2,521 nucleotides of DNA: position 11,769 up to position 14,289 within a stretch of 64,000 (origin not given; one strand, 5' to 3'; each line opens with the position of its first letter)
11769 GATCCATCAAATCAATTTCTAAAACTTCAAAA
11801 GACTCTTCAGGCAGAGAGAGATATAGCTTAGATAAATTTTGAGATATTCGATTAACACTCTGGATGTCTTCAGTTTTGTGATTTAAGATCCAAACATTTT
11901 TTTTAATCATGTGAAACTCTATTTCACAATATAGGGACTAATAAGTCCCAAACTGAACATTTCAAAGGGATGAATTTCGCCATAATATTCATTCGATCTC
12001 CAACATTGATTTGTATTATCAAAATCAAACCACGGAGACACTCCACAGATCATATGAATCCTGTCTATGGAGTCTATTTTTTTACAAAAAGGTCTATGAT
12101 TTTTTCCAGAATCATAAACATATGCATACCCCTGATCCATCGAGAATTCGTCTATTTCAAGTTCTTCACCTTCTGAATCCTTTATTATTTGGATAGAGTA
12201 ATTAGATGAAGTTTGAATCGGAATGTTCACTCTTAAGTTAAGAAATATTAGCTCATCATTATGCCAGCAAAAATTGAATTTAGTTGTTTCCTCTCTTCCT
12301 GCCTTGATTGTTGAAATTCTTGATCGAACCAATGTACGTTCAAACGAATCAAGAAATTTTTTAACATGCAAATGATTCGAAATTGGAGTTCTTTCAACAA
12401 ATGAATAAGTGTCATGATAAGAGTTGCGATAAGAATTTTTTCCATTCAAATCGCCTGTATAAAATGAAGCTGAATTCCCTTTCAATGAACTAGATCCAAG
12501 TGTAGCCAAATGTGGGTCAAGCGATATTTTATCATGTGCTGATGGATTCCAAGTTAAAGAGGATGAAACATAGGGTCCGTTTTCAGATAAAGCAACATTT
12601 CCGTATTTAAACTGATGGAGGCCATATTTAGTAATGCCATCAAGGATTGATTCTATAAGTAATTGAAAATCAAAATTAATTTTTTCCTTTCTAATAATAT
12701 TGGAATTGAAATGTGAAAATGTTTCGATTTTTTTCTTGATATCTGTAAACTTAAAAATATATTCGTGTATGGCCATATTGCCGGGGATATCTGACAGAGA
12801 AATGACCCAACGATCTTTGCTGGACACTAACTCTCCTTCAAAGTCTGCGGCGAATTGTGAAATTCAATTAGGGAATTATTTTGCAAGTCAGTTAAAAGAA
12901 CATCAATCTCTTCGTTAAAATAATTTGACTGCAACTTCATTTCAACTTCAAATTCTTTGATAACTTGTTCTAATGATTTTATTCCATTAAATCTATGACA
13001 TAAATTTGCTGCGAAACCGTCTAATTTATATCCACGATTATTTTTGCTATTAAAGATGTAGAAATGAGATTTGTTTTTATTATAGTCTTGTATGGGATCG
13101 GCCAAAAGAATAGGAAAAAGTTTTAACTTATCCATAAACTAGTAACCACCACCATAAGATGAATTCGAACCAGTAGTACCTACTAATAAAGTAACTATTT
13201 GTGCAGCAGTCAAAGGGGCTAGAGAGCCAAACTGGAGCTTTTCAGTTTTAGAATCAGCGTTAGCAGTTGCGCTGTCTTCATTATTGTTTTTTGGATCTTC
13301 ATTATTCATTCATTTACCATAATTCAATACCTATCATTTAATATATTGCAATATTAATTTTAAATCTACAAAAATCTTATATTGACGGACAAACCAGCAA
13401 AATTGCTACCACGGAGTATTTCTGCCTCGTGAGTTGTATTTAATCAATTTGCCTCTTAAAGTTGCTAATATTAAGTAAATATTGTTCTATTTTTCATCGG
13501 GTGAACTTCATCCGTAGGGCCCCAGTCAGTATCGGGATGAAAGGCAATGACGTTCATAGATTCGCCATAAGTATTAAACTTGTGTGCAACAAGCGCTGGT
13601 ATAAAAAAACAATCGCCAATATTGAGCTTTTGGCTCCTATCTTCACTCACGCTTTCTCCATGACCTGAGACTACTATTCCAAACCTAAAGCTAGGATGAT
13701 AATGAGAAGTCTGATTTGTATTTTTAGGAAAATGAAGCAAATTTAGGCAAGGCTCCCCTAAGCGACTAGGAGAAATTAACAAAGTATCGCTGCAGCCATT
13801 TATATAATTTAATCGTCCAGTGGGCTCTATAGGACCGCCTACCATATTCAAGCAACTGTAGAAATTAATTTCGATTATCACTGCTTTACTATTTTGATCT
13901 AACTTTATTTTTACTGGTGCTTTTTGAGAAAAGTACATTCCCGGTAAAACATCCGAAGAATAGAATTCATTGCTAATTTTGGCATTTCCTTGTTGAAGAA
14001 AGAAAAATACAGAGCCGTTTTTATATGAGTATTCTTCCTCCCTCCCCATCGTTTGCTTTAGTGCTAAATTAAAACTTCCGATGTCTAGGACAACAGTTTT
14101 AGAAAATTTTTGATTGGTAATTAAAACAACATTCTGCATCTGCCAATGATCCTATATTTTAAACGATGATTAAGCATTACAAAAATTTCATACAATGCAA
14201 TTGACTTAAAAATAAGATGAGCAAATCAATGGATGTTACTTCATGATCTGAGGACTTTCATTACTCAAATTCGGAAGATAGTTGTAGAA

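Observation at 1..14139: Convergent two-operon locus: short peptide + PqqD-like chaperone + radical SAM/SPASM ORFs + two GT-B glycosyltransferases + AspH-like oxygenase + ABC-2 exporter; candidate new glycosylated RiPP or peptide-derived cofactor pathway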

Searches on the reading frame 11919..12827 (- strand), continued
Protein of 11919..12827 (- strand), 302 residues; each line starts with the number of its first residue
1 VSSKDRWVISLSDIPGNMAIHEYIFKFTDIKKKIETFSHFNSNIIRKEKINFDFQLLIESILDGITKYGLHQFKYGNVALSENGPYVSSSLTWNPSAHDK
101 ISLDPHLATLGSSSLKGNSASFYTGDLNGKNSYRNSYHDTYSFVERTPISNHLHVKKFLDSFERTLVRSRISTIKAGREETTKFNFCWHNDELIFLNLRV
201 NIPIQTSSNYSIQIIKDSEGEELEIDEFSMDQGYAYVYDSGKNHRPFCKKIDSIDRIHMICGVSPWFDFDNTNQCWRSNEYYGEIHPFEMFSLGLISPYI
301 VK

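Call 46: search_protein_families(library=ncbifam, proteins=[L007:15536-16879:-, L007:11213-12946:+, L011:13105-14757:-, L011:14754-16127:-, L007:16965-18185:-, L007:8734-9993:+, L011:12103-12549:+, L011:12552-13130:+], max_evalue=0.001)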
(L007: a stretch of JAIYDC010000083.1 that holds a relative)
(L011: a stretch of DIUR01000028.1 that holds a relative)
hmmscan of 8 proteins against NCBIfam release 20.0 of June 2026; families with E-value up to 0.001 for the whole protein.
L007:15536-16879:- (447 aa): 23 families
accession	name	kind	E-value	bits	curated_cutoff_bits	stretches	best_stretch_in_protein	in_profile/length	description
NF047865.1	rSAM_PapB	equivalog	7e-15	55.1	340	1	67-391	5-318/330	PapB family radical SAM/SPASM ranthipeptide maturase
TIGR04280.1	geopep_mat_rSAM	hypoth_equivalog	1.9e-14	53.5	400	2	66-195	85-211/428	geopeptide radical SAM maturase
TIGR03906.1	quino_hemo_SAM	equivalog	7e-12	44.7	453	1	47-195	76-222/467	quinohemoprotein amine dehydrogenase maturation protein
NF038283.1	viperin_w_prok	equivalog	3.5e-10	39.5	180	1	74-173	11-103/281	viperin family antiviral radical SAM protein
NF041707.1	rSAM_YhhB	equivalog_domain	1.3e-09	37.5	445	1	71-194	8-132/369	cyclophane-forming radical SAM/SPASM peptide maturase YhhB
TIGR04068.1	rSAM_ocin_clost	equivalog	1.8e-08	33.7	500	1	62-195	81-212/462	Cys-rich peptide radical SAM maturase CcpM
NF041298.1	rSAM_mat_DynA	equivalog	1.9e-08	33.7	450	1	308-401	236-332/356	dynobactin maturation radical SAM/SPASM protein DynA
TIGR04064.1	rSAM_nif11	equivalog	1e-07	31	518.7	1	61-195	74-205/459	nif11-like peptide radical SAM maturase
NF033640.1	N_Twi_rSAM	subfamily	1.1e-07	31.3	170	1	60-240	106-292/398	twitch domain-containing radical SAM protein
TIGR04085.1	rSAM_more_4Fe4S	domain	1.5e-07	31.7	27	1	323-393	1-78/93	SPASM domain-containing protein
TIGR04269.1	SAM_SPASM_FxsB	subfamily_domain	3e-07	29.8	370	1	69-194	6-134/363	FxsB family cyclophane-forming radical SAM/SPASM peptide maturase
TIGR03978.1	rSAM_paired_1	equivalog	7.2e-07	28.3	370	1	72-189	90-203/466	His-Xaa-Ser system radical SAM maturase HxsB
TIGR03942.1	sulfatase_rSAM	equivalog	3.8e-06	26.2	349.45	0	71-193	7-127/363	anaerobic sulfatase maturase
TIGR04496.1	rSAM_XyeB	equivalog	5.9e-06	25.2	450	1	69-194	8-136/385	cyclophane-forming radical SAM/SPASM peptide maturase XyeB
TIGR04084.1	rSAM_AF0577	subfamily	6.1e-06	25.4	225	0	329-397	229-294/347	TIGR04084 family radical SAM/SPASM domain-containing protein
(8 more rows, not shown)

L007:11213-12946:+ (577 aa): 51 families (the best 25 are shown)
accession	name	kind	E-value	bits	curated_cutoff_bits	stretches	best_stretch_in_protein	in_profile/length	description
NF047865.1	rSAM_PapB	equivalog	1.7e-23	83.4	340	1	8-328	5-329/330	PapB family radical SAM/SPASM ranthipeptide maturase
NF041707.1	rSAM_YhhB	equivalog_domain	3e-23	82.3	445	1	10-164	6-162/369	cyclophane-forming radical SAM/SPASM peptide maturase YhhB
TIGR03906.1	quino_hemo_SAM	equivalog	1e-20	73.9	453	1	8-151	96-238/467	quinohemoprotein amine dehydrogenase maturation protein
TIGR04068.1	rSAM_ocin_clost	equivalog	1.9e-20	73.2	500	1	3-157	81-235/462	Cys-rich peptide radical SAM maturase CcpM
NF041298.1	rSAM_mat_DynA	equivalog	2.8e-20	72.6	450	1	13-181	8-173/356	dynobactin maturation radical SAM/SPASM protein DynA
TIGR03978.1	rSAM_paired_1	equivalog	5.2e-19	68.3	370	1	12-193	89-268/466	His-Xaa-Ser system radical SAM maturase HxsB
TIGR03942.1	sulfatase_rSAM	equivalog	9.4e-19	67.7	349.45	1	12-182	7-176/363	anaerobic sulfatase maturase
TIGR04269.1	SAM_SPASM_FxsB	subfamily_domain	2.2e-17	63.1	370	1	10-157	6-157/363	FxsB family cyclophane-forming radical SAM/SPASM peptide maturase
TIGR03974.1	rSAM_six_Cys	equivalog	2.6e-16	59.5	425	1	4-203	95-294/451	thioether cross-link-forming SCIFF peptide maturase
NF010308.0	PRK13745.1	equivalog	3.3e-16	59.2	484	1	12-159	20-167/412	anaerobic sulfatase-maturation protein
TIGR04064.1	rSAM_nif11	equivalog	3.5e-15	55.7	518.7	1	8-152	80-222/459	nif11-like peptide radical SAM maturase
NF038107.1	rSAM_NF038107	equivalog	2.9e-14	52.7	600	1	13-187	92-268/444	Cys-every-fifth radical SAM/SPASM peptide maturase CefB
TIGR04496.1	rSAM_XyeB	equivalog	4.4e-14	52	450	1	10-156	8-158/385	cyclophane-forming radical SAM/SPASM peptide maturase XyeB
TIGR04163.1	rSAM_cobopep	equivalog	5.8e-14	51.7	375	1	14-200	72-253/428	peptide-modifying radical SAM enzyme CbpB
NF052473.1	rSAM_FlmE_OhkG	exception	2.4e-13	49.6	500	1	8-142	100-236/481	FlmE/OhkG family radical SAM/SPASM peptide maturase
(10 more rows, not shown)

L011:13105-14757:- (550 aa): 47 families (the best 25 are shown)
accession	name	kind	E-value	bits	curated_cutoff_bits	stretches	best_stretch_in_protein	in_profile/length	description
NF047865.1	rSAM_PapB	equivalog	3.9e-25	88.8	340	1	4-312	5-318/330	PapB family radical SAM/SPASM ranthipeptide maturase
TIGR03906.1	quino_hemo_SAM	equivalog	2.8e-24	85.6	453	1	4-153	96-245/467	quinohemoprotein amine dehydrogenase maturation protein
TIGR03978.1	rSAM_paired_1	equivalog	1.3e-22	80.2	370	1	9-187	90-266/466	His-Xaa-Ser system radical SAM maturase HxsB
TIGR04068.1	rSAM_ocin_clost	equivalog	4.6e-22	78.5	500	1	1-154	83-236/462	Cys-rich peptide radical SAM maturase CcpM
NF041707.1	rSAM_YhhB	equivalog_domain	4.6e-21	75.1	445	1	6-161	6-163/369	cyclophane-forming radical SAM/SPASM peptide maturase YhhB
TIGR03942.1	sulfatase_rSAM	equivalog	1.6e-19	70.2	349.45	1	8-175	7-173/363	anaerobic sulfatase maturase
NF010308.0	PRK13745.1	equivalog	8.8e-19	67.7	484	1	8-155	20-167/412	anaerobic sulfatase-maturation protein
NF041298.1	rSAM_mat_DynA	equivalog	1.1e-18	67.4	450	1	10-181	9-177/356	dynobactin maturation radical SAM/SPASM protein DynA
TIGR03974.1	rSAM_six_Cys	equivalog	6.2e-18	64.9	425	1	4-154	99-249/451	thioether cross-link-forming SCIFF peptide maturase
TIGR04163.1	rSAM_cobopep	equivalog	5.3e-17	61.7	375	1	10-190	72-247/428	peptide-modifying radical SAM enzyme CbpB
TIGR04064.1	rSAM_nif11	equivalog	1.7e-16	60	518.7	1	4-148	80-222/459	nif11-like peptide radical SAM maturase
NF038107.1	rSAM_NF038107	equivalog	1.3e-15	57.1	600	1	11-189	94-274/444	Cys-every-fifth radical SAM/SPASM peptide maturase CefB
NF052473.1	rSAM_FlmE_OhkG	exception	2.4e-14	52.9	500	1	10-139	106-237/481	FlmE/OhkG family radical SAM/SPASM peptide maturase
NF040492.1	not_ScfB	exception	2.8e-14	52.9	855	1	6-157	99-249/450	ScfB-related radical SAM/SPASM orphan maturase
NF010321.0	PRK13758.1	equivalog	4e-14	52.5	441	1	8-173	11-176/370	anaerobic sulfatase-maturase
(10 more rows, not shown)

L011:14754-16127:- (457 aa): 33 families (the best 25 are shown)
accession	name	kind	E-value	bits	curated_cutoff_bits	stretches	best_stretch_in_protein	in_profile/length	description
NF047865.1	rSAM_PapB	equivalog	1.9e-19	70.1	340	1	75-399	5-318/330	PapB family radical SAM/SPASM ranthipeptide maturase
TIGR03906.1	quino_hemo_SAM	equivalog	1e-16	60.6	453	1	59-203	81-222/467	quinohemoprotein amine dehydrogenase maturation protein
TIGR04064.1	rSAM_nif11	equivalog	4.8e-16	58.5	518.7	1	62-203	68-205/459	nif11-like peptide radical SAM maturase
TIGR04280.1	geopep_mat_rSAM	hypoth_equivalog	6.6e-16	58.3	400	2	68-201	79-209/428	geopeptide radical SAM maturase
TIGR04068.1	rSAM_ocin_clost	equivalog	2.1e-15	56.6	500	1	71-404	82-427/462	Cys-rich peptide radical SAM maturase CcpM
NF033640.1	N_Twi_rSAM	subfamily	4.9e-14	52.2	170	1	60-284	95-326/398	twitch domain-containing radical SAM protein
TIGR03978.1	rSAM_paired_1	equivalog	1e-11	44.3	370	1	20-197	30-203/466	His-Xaa-Ser system radical SAM maturase HxsB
NF038170.1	lachnocin_rSAM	equivalog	2.2e-11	43.3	550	1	72-200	75-201/440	lachnocin radical SAM maturase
TIGR03942.1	sulfatase_rSAM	equivalog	7.7e-11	41.7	349.45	1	79-201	7-127/363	anaerobic sulfatase maturase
TIGR04148.1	GG_samocin_CFB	equivalog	2.3e-10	40.2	300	1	70-409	14-377/411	radical SAM peptide maturase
NF038283.1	viperin_w_prok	equivalog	2.5e-10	40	180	1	82-193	11-115/281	viperin family antiviral radical SAM protein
TIGR03974.1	rSAM_six_Cys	equivalog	3.6e-10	39.3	425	1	68-201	92-223/451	thioether cross-link-forming SCIFF peptide maturase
NF041298.1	rSAM_mat_DynA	equivalog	4.4e-10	39.1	450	1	81-399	9-323/356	dynobactin maturation radical SAM/SPASM protein DynA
NF041707.1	rSAM_YhhB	equivalog_domain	5e-09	35.5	445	1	79-202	8-132/369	cyclophane-forming radical SAM/SPASM peptide maturase YhhB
TIGR04085.1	rSAM_more_4Fe4S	domain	1e-08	35.5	27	1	331-401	1-78/93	SPASM domain-containing protein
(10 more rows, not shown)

L007:16965-18185:- (406 aa): 2 families
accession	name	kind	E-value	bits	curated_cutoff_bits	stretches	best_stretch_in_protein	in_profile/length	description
NF038269.1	lipase_LipE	equivalog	1.3e-05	24.5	750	1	91-152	84-145/407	lipase LipE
NF007943.0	PRK10662.1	equivalog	0.00042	19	266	1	67-233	50-220/380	D-alanyl-D-alanine-carboxypeptidase/endopeptidase AmpH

L007:8734-9993:+ (419 aa): 2 families
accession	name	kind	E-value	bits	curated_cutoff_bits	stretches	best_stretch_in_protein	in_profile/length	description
TIGR03866.1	PQQ_ABC_repeats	subfamily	1.3e-05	24.4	287.3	1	322-400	4-78/310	PQQ-dependent catabolism-associated beta-propeller protein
NF052460.1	L-NosZ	equivalog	2.8e-05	22.9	700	0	191-256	61-121/480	clade III lactonase-type nitrous-oxide reductase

L011:12103-12549:+ (148 aa): 0 families

L011:12552-13130:+ (192 aa): 0 families
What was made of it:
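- On Ranthipeptide/sactipeptide: Relatives' family-4 rSAMs reach 55-89 bits against a cutoff of 340 (call 46).
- Closest known: Ranthipeptides/sactipeptides. Different: Scores are far below the family cutoffs: 55-89 bits against 340 or more (call 46).
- Relatives with Cys cores: these carry rSAM/SPASM enzymes whose best NCBIfam resemblance is to the peptide maturases PapB, QhpD, CcpM and SCIFF (call 46).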

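Call 87: search_protein_families(library=pfam, proteins=[L022:8387-9901:+, L022:10884-11927:-, L022:11903-12574:-, L022:12633-13961:+, L022:6708-8297:-, L029:7451-8500:+, L029:8500-9570:+, L029:9542-9946:+, L029:10945-11571:+, L024:10906-13122:+], max_evalue=0.001)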
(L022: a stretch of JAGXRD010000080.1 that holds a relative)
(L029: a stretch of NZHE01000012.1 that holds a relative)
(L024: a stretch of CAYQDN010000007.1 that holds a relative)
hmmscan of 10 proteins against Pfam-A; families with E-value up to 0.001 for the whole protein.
L022:8387-9901:+ (504 aa): 2 families
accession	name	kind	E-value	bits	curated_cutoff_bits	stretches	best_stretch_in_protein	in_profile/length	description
PF07364.17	DUF1485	-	7.1e-78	262.3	22.8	1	6-295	1-289/290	Metallopeptidase family M81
PF07171.17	MlrC_C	-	5.3e-42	144.5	27.2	1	310-487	2-177/178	MlrC C-terminus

L022:10884-11927:- (347 aa): 1 family
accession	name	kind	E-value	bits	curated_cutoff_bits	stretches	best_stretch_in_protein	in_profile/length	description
PF01544.23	CorA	-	1.9e-66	224.8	27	1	55-343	2-292/292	CorA-like Mg2+ transporter protein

L022:11903-12574:- (223 aa): 1 family
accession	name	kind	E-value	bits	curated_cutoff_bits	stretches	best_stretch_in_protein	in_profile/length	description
PF00174.25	Oxidored_molyb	-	5.5e-41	140.4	24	1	62-205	5-169/169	Oxidoreductase molybdopterin binding domain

L022:12633-13961:+ (442 aa): 0 families

L022:6708-8297:- (529 aa): 1 family
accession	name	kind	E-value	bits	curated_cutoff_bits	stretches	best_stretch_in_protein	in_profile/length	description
PF00496.27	SBP_bac_5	-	5.9e-84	282.7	32.4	1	75-430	2-348/368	Bacterial extracellular solute-binding proteins, family 5 Middle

L029:7451-8500:+ (349 aa): 0 families

L029:8500-9570:+ (356 aa): 0 families

L029:9542-9946:+ (134 aa): 0 families

L029:10945-11571:+ (208 aa): 1 family
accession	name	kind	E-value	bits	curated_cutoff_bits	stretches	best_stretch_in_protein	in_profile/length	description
PF05118.21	Asp_Arg_Hydrox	-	9e-08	32.6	22.6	1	47-191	9-151/157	Aspartyl/Asparaginyl beta-hydroxylase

L024:10906-13122:+ (738 aa): 4 families
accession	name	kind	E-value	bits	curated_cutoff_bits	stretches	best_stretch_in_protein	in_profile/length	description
PF00664.28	ABC_membrane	-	3.8e-59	201.1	28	1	174-435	4-268/274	ABC transporter transmembrane region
PF00005.33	ABC_tran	-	3.8e-33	115.4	25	1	504-653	1-137/137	ABC transporter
PF03412.21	Peptidase_C39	-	1.2e-14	54.7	22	1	29-146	14-132/133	Peptidase C39 family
PF02463.25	SMC_N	-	0.00015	21.7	40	0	624-697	136-213/220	RecF/RecN/SMC N terminal domain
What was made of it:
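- Distant oxygenase homologs: these sit beside a C39-peptidase ABC exporter or beside peptide-binding and peptidase genes (call 87).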

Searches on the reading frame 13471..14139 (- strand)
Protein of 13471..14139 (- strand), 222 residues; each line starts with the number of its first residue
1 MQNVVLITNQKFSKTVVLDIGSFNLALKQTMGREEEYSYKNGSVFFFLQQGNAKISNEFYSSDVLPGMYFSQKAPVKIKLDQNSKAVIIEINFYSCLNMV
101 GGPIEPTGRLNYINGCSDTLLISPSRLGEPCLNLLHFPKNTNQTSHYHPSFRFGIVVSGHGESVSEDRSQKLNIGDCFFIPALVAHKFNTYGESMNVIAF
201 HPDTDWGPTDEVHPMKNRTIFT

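Call 4: search_protein_families(library=pfam, proteins=[window:13471-14139:-], max_evalue=0.01)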
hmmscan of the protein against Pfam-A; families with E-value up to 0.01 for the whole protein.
window:13471-14139:- (222 aa): 3 families
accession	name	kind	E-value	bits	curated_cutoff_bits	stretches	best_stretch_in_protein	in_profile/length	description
PF07883.17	Cupin_2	-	3.9e-09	36.5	27.2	1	134-197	2-66/70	Cupin domain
PF02311.25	AraC_binding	-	9.6e-05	22.6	21.1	1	145-206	18-82/135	AraC-like ligand binding domain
PF00190.28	Cupin_1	-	0.002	18.1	22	1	151-200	65-113/151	Cupin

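Call 68: search_protein_families(library=ncbifam, proteins=[window:13471-14139:-], max_evalue=0.0001)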
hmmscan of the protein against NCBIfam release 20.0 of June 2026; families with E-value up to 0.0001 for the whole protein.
window:13471-14139:- (222 aa): 0 families
